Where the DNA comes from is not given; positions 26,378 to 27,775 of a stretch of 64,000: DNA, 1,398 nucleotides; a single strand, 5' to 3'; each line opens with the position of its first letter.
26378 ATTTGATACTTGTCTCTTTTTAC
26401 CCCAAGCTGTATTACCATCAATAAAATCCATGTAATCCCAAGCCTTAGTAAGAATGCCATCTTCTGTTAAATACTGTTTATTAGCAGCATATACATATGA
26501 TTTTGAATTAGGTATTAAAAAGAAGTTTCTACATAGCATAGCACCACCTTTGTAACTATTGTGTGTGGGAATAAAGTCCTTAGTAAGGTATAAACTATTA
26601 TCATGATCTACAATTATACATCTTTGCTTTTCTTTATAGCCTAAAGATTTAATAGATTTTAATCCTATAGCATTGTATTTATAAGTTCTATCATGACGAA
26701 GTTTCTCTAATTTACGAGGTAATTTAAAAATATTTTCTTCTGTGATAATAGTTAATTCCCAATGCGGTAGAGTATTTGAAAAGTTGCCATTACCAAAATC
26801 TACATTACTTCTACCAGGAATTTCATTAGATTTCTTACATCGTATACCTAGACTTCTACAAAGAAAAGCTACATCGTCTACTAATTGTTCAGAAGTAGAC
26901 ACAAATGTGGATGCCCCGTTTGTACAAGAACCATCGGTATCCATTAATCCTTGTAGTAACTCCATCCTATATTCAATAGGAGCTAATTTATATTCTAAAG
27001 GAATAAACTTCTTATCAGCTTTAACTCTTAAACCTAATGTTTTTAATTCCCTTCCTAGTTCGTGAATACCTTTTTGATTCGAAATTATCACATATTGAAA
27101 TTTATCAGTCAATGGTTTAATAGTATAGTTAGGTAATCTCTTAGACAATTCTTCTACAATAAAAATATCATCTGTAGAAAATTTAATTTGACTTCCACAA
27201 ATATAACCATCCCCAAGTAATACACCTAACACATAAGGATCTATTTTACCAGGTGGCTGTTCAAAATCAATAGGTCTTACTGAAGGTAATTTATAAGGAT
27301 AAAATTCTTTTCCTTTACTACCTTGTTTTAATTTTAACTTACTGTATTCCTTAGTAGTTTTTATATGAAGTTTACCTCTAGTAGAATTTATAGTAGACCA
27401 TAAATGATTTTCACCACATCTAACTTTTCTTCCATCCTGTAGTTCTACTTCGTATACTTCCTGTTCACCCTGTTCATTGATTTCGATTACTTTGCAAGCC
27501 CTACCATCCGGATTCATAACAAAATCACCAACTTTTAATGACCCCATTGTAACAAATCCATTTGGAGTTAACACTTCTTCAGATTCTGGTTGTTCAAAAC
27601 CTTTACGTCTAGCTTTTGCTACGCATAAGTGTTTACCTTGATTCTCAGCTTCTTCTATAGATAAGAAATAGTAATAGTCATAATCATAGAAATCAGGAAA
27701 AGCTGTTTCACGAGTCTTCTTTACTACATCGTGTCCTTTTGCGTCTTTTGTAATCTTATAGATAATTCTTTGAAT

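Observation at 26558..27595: Intein with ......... endonuclease inserted in the terminase P-loop, apparently without a canonical N-terminal Cys or Ser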

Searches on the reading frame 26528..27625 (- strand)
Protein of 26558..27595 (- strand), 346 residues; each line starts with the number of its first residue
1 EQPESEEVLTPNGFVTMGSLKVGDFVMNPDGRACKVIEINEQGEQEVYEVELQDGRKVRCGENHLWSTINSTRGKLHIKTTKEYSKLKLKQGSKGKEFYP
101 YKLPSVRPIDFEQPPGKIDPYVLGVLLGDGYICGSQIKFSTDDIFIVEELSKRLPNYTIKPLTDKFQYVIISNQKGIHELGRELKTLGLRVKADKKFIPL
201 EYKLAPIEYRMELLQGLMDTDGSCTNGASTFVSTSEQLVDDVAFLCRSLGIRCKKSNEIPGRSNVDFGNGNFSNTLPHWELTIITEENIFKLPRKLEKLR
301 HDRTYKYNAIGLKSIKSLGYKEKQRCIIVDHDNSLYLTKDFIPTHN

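Call 3: search_protein_families(library=pfam, proteins=[window:26558-27595:-], max_evalue=1)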
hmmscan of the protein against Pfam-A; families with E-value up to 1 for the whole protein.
window:26558-27595:- (346 aa): 9 families
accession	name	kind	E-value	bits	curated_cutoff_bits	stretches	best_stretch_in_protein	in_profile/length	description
PF14528.11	LAGLIDADG_3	-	4.6e-07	30.4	22.5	1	209-288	2-73/82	LAGLIDADG-like domain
PF05203.21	Hom_end_hint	-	0.01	16.3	32.1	1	19-86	20-85/228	Hom_end-associated Hint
PF18337.7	Tudor_RapA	-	0.015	15.9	26.4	1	21-70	2-51/62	RapA N-terminal Tudor like domain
PF05204.19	Hom_end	-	0.016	15.7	21.1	1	207-256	11-63/110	Homing endonuclease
PF14890.11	Intein_splicing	-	0.037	14.3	35.8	1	37-76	39-78/155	Intein splicing domain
PF02559.22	CarD_TRCF_RID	-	0.05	14.1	23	1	20-58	1-43/57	CarD-like/TRCF RID domain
PF03974.18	Ecotin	-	0.05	14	22.2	1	31-71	11-51/122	Ecotin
PF20074.4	DUF6470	-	0.062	13.4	28.9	0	265-319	12-66/178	Family of unknown function (DUF6470)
PF23614.1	DUF7141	-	0.24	11.7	27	1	36-58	7-26/61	Domain of unknown function (DUF7141)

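Call 4: search_protein_families(library=ncbifam, proteins=[window:26558-27595:-], max_evalue=1)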
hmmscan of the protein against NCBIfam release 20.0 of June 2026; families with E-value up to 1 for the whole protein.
window:26558-27595:- (346 aa): 3 families
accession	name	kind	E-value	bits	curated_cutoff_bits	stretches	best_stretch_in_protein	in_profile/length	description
NF045703.1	rSAM_Tes_intein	exception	1.7e-05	22.9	1700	1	185-253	438-510/1040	tetraether lipid synthase Tes, intein-containing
NF005852.0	PRK07773.1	equivalog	0.00084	17.7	780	1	34-254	440-663/886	replicative DNA helicase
TIGR01445.1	intein_Nterm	domain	0.0054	17.7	24.5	1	5-64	5-79/83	intein N-terminal splicing region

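Call 19: search_solved_structures(query=window:26558-27595:-, max_evalue=10, show_alignments=3)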
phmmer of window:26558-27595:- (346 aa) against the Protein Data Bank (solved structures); distinct sequences matched with E-value up to 10: 20.
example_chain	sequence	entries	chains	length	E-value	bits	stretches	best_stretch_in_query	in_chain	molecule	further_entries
6bs8_A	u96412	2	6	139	6.9e-08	35.2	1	9-77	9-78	Replicative DNA helicase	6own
6riz_A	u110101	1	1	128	2e-07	33.7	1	7-70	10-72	gp41-1 intein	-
6rix_A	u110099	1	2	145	2.5e-07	33.4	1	9-79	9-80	Replicative DNA helicase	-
6riy_A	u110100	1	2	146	1e-06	31.4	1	9-79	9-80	Replicative DNA helicase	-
6qaz_A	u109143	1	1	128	2.4e-06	30.2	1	7-69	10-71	cyanophage-like gp41-1 intein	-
4gig_A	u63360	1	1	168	0.004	19.6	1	11-69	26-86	DNA polymerase III subunit alpha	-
1zd7_A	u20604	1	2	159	0.0065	18.9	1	11-69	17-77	DNA polymerase III alpha subunit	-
3nzm_A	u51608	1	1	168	0.0074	18.7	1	11-69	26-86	DNA polymerase III subunit alpha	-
5ol1_A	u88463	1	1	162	0.0078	18.6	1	11-69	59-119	DNA polymerase III subunit alpha,DNA polymerase III subunit alpha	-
1zde_A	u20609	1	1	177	0.0082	18.5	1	11-69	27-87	DNA polymerase III alpha subunit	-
5ol5_A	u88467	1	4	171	0.0083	18.5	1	11-69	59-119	DNA polymerase III subunit alpha,DNA polymerase III subunit alpha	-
7qil_A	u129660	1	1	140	0.033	16.6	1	9-70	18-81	DnaE intein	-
4lx3_A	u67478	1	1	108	0.081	15.3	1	35-71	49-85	DNA polymerase III, alpha subunit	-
4qfq_A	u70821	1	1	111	0.086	15.2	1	35-71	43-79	DNA polymerase III, alpha subunit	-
6mwy_A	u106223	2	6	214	0.1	14.9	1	16-73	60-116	Pre-mRNA-processing-splicing factor 8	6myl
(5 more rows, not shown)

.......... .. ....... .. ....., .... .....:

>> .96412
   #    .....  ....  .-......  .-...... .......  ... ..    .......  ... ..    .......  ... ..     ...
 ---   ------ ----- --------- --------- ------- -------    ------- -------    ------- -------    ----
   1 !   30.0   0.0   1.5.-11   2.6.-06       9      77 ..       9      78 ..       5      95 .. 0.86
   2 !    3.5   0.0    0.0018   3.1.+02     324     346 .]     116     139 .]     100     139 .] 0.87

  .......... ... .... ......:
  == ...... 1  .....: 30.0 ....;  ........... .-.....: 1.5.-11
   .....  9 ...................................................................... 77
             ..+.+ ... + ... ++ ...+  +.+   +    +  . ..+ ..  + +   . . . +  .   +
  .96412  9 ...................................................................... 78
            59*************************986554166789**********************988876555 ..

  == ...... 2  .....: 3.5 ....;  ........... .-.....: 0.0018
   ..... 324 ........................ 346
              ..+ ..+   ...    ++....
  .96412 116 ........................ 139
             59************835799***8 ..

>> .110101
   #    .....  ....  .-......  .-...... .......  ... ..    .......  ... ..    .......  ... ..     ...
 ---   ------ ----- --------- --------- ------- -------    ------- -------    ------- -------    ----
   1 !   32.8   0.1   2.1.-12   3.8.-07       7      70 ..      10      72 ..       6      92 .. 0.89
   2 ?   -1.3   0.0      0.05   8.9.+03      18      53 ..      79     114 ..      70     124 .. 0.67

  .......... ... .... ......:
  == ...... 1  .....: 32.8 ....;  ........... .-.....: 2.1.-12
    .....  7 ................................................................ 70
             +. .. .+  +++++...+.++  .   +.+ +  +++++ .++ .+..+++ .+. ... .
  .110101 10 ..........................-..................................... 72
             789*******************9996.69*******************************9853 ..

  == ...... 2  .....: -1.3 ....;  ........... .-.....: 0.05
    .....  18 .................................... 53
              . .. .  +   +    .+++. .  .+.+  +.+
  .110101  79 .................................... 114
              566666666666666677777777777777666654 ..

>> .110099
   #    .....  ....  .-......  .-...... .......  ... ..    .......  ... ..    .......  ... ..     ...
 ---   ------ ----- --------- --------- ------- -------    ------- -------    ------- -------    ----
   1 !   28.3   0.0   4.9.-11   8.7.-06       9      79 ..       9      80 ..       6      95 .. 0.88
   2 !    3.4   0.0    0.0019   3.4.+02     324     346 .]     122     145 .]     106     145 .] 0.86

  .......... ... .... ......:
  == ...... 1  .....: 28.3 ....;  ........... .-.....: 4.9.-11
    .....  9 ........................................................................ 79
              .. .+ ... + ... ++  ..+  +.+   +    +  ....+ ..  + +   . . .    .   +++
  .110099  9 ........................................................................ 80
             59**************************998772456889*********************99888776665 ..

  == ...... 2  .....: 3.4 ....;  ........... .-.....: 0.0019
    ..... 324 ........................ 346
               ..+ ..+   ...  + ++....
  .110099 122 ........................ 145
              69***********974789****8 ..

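Call 27: search_protein_representatives(protein=window:26558-27595:-)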
Query: 346 residues. Proteins with E-value up to 0.001 (for the whole library): 18883; up to 1e-10: 13249; up to 1e-30: 3445. The best 150 are listed.
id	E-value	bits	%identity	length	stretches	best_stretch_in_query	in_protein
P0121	1.7e-103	362.8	39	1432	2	1-346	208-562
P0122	9.9e-99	347.1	33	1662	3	2-346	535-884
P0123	1.8e-93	329.8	36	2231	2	2-346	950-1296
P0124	1.5e-92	326.8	37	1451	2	2-346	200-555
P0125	5.6e-91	321.6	37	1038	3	2-346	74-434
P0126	1.0e-87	310.9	49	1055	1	1-346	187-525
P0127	1.0e-86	307.6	49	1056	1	2-346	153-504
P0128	2.2e-85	303.3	36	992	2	2-346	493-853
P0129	1.8e-84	300.2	36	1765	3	3-346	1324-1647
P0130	1.6e-83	297.2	37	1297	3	2-346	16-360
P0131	7.6e-82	291.6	35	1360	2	2-346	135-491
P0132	1.7e-81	290.5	33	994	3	2-346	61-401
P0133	2.2e-81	290.1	35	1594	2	2-346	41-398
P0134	5.5e-81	288.8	35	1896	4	7-346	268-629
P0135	6.1e-79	282.1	38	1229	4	2-174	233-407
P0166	5.9e-62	226.2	44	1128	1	1-346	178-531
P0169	9.2e-61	222.3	41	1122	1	1-346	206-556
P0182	1.3e-58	215.2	41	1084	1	3-346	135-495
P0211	8.4e-54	199.4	39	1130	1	3-346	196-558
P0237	6.9e-52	193.1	38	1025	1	1-346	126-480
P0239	1.2e-51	192.3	40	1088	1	4-346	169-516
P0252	2.7e-50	187.9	39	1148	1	5-346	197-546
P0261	7.8e-50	186.4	40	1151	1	3-346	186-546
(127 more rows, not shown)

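Call 31: search_protein_families(library=phrogs, proteins=[window:26558-27595:-], max_evalue=0.001)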
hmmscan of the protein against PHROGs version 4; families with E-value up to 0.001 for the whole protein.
window:26558-27595:- (346 aa): 7 families
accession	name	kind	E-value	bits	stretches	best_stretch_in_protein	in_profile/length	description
phrog_19299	-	head and packaging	1.3e-35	124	1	8-346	39-385/702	terminase large subunit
phrog_36964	-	head and packaging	4.3e-34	118.7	1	6-346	97-434/890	terminase large subunit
phrog_510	-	DNA, RNA and nucleotide metabolism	2.3e-19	70.6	1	13-228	419-631/667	DNA primase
phrog_15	-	head and packaging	4.9e-19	69.2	1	8-230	86-315/1330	terminase large subunit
phrog_50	-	DNA, RNA and nucleotide metabolism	7.9e-17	62.5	1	2-174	89-237/570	DnaC-like helicase loader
phrog_4645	-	DNA, RNA and nucleotide metabolism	4.9e-06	26.9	1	121-258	111-263/308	endonuclease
phrog_30356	-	DNA, RNA and nucleotide metabolism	0.00051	19.2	1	8-256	392-635/823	helicase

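Call 43: predict_structure(alignment_id=A2)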
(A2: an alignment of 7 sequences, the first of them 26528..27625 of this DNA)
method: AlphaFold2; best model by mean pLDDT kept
length: 366 residues; sequences in the alignment: 7
mean_pLDDT: 56.8   pTM: 0.49
mean pLDDT of the five models: 56.8, 47.4, 47.1, 42.6, 41.3
residues with pLDDT >= 90: 20; 70-90: 101; 50-70: 76; < 50: 169
segments of 3 or more residues with pLDDT < 50: 1-15, 47-88, 94-121, 278-285, 295-366
pLDDT, mean of each block of 10 residues (from residue 1): 31 53 70 62 53 39 42 41 39 45 35 30 72 85 77 83 92 87 85 83 79 73 80 57 83 70 67 51 54 53 33 32 29 35 31 30 28
secondary structure, 60 per line:
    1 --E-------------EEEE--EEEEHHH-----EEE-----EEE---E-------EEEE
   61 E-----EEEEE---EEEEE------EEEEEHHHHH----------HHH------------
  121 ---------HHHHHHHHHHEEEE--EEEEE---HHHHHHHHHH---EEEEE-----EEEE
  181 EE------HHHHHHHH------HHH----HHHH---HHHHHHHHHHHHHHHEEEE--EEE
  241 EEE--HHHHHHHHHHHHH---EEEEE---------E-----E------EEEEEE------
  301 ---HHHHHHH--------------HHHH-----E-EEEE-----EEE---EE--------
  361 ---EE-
elements in order: E17-20 E23-26 E35-37 E43-45 E57-61 E67-71 E75-79 E86-90 H91-95 H130-139 E140-143 E146-150 H154-163 E167-171 E177-182 H189-196 H210-213 H217-231 E232-235 E238-243 H246-258 E262-266 E289-294 H304-310 H325-328 E336-339 E345-347

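Call 59: predict_structure(alignment_id=A3)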
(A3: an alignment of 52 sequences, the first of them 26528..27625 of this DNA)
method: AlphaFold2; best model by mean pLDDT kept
length: 366 residues; sequences in the alignment: 52
mean_pLDDT: 92.5   pTM: 0.91
mean pLDDT of the five models: 92.5, 92.3, 92.2, 91.8, 91.7
residues with pLDDT >= 90: 307; 70-90: 38; 50-70: 8; < 50: 13
segments of 3 or more residues with pLDDT < 50: 1-7, 361-366
pLDDT, mean of each block of 10 residues (from residue 1): 46 96 97 98 96 96 97 94 91 96 93 96 93 98 94 98 98 94 94 97 97 97 98 95 98 98 95 80 90 97 97 90 98 95 94 76 43
secondary structure, 60 per line:
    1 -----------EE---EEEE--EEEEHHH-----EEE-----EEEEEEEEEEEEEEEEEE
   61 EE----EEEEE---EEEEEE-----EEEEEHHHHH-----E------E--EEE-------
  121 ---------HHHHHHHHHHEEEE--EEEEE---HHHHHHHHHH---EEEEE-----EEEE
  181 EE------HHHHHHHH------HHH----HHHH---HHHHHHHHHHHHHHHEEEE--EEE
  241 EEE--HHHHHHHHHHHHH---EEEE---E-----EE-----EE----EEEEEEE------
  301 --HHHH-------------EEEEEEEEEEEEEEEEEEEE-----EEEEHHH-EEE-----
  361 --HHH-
elements in order: E17-20 E23-26 E35-37 E43-62 E67-71 E75-80 E86-90 H91-95 E111-113 H130-139 E140-143 E146-150 H154-163 E167-171 E177-182 H189-196 H210-213 H217-231 E232-235 E238-243 H246-258 E262-265 E288-294 H303-306 E320-339 E345-348 E353-355

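Call 62: fold_search(model_id=the predicted structure, library=pdb)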
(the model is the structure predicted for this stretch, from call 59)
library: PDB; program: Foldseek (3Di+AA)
matches with E <= 10: 830; with E <= 0.001: 69
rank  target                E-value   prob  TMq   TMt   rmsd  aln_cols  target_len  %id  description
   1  1ef0_A                4.8e-18  1.00  0.68  0.59   7.7       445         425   16  CRYSTAL STRUCTURE OF PI-SCEI MINIPRECURSOR (released 2000-06-07)
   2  1lws_A                7.4e-17  1.00  0.67  0.58   8.1       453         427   16  Crystal structure of the intein homing endonuclease PI-SceI bound to its recognition sequence (released 2002-09-27)
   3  1vde_B                1.3e-16  1.00  0.66  0.57   8.2       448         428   16  PI-SCEI, A HOMING ENDONUCLEASE WITH PROTEIN SPLICING ACTIVITY (released 1998-04-08)
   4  1lwt_A                2.1e-16  1.00  0.67  0.56   8.4       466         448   17  Crystal structure of the intein homing endonuclease PI-SceI bound to its substrate DNA (Ca2+ free) (released 2002-09-27)
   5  7qsu                  3.3e-16  1.00  0.57  0.57   7.1       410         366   16  Crystal structure of homing endonuclease-associated TliVMA intein (C1A, d333-339) (released 2022-03-30)
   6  1jva_B                4.4e-16  1.00  0.69  0.59   8.6       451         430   16  CRYSTAL STRUCTURE OF THE VMA1-DERIVED ENDONUCLEASE BEARING THE N AND C EXTEIN PROPEPTIDES (released 2002-08-29)
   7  1vde_A                4.4e-16  1.00  0.66  0.57   8.3       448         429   16  PI-SCEI, A HOMING ENDONUCLEASE WITH PROTEIN SPLICING ACTIVITY (released 1998-04-08)
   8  1um2_B                5.5e-16  1.00  0.67  0.59   7.6       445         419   16  Crystal Structure of the Vma1-Derived Endonuclease with the Ligated Extein Segment (released 2004-09-22)
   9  1jva_A                1.3e-15  1.00  0.65  0.57   8.3       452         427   15  CRYSTAL STRUCTURE OF THE VMA1-DERIVED ENDONUCLEASE BEARING THE N AND C EXTEIN PROPEPTIDES (released 2002-08-29)
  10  1ef0_B                3.3e-15  1.00  0.63  0.58   8.3       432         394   15  CRYSTAL STRUCTURE OF PI-SCEI MINIPRECURSOR (released 2000-06-07)
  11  1um2_A                1.1e-14  1.00  0.65  0.57   8.2       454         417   15  Crystal Structure of the Vma1-Derived Endonuclease with the Ligated Extein Segment (released 2004-09-22)
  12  1dfa                  1.4e-14  1.00  0.63  0.58   7.8       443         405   16  CRYSTAL STRUCTURE OF PI-SCEI IN C2 SPACE GROUP (released 1999-12-08)
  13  7qss                  3.3e-14  1.00  0.59  0.51   6.7       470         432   12  Crystal structure of homing endonuclease-associated TliVMA intein (C1A) (released 2022-03-30)
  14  7qst                  5.6e-13  1.00  0.60  0.61   8.6       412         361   14  Crystal structure of homing endonuclease-associated PhoVMA intein (C1A) (released 2022-03-30)
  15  1dq3                  2.3e-10  1.00  0.60  0.50   7.2       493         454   15  CRYSTAL STRUCTURE OF AN ARCHAEAL INTEIN-ENCODED HOMING ENDONUCLEASE PI-PFUI (released 2000-07-05)
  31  6riy_A                3.1e-05  1.00  0.30  0.81   9.4       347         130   11  Crystal structure of MchDnaB-1 intein (N145AA) (released 2020-05-13)
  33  6bs8_C                3.3e-05  1.00  0.21  0.57   5.5        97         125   25  The class 3 DnaB intein from Mycobacterium smegmatis (released 2018-11-21)
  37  6riy_B                3.7e-05  1.00  0.29  0.77   9.9       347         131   12  Crystal structure of MchDnaB-1 intein (N145AA) (released 2020-05-13)
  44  6bs8_B                4.8e-05  1.00  0.30  0.80  10.7       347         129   12  The class 3 DnaB intein from Mycobacterium smegmatis (released 2018-11-21)
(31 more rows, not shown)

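Call 65: search_protein_families(library=pfam, proteins=[P0166, P0169, P0182, P0211, P0237, P0252, P0261, P0239], max_evalue=0.001)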
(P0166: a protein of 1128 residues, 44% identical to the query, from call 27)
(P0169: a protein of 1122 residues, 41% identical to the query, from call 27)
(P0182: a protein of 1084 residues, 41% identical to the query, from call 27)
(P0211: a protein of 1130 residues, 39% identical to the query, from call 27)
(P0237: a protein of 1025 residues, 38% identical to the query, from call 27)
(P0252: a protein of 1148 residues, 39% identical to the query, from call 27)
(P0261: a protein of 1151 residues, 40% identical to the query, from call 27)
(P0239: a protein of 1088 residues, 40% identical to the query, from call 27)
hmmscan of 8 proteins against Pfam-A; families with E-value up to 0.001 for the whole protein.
P0166 (1128 aa): 2 families
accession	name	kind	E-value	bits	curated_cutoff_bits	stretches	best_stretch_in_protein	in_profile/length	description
PF14528.11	LAGLIDADG_3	-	2.3e-08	34.6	22.5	1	399-444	1-49/82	LAGLIDADG-like domain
PF05203.21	Hom_end_hint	-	5.9e-06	26.9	32.1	1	185-260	9-83/228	Hom_end-associated Hint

P0169 (1122 aa): 2 families
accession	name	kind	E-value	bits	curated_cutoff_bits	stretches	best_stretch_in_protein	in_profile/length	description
PF14528.11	LAGLIDADG_3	-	4.7e-12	46.4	22.5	1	423-483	2-64/82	LAGLIDADG-like domain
PF14527.11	LAGLIDADG_WhiA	-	0.00012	22.6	23.2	0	326-378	4-60/93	WhiA LAGLIDADG-like domain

P0182 (1084 aa): 2 families
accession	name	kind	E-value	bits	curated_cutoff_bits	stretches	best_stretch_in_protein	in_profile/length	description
PF14528.11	LAGLIDADG_3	-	2.7e-09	37.6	22.5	1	357-433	2-70/82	LAGLIDADG-like domain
PF05204.19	Hom_end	-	0.00016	22.2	21.1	1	353-434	9-87/110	Homing endonuclease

P0211 (1130 aa): 2 families
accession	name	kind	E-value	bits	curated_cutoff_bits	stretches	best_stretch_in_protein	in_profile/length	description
PF14528.11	LAGLIDADG_3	-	5.5e-11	43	22.5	1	420-490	2-65/82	LAGLIDADG-like domain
PF05204.19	Hom_end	-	8.3e-05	23.1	21.1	1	409-493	2-83/110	Homing endonuclease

P0237 (1025 aa): 1 family
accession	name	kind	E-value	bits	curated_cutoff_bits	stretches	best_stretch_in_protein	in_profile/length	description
PF14528.11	LAGLIDADG_3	-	1.6e-09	38.3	22.5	1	348-399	5-58/82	LAGLIDADG-like domain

P0252 (1148 aa): 3 families
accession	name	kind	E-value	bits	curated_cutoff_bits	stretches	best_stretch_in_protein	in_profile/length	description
PF14528.11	LAGLIDADG_3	-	1.9e-09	38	22.5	1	411-493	2-77/82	LAGLIDADG-like domain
PF05203.21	Hom_end_hint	-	3e-05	24.6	32.1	1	208-281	17-88/228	Hom_end-associated Hint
PF05204.19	Hom_end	-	7.9e-05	23.2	21.1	1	406-469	8-73/110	Homing endonuclease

P0261 (1151 aa): 1 family
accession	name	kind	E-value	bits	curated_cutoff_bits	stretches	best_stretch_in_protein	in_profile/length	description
PF14528.11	LAGLIDADG_3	-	1.4e-08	35.3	22.5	1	408-479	2-65/82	LAGLIDADG-like domain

P0239 (1088 aa): 1 family
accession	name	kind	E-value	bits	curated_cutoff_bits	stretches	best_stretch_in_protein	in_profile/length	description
PF14528.11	LAGLIDADG_3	-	1.2e-11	45.2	22.5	1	383-447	4-70/82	LAGLIDADG-like domain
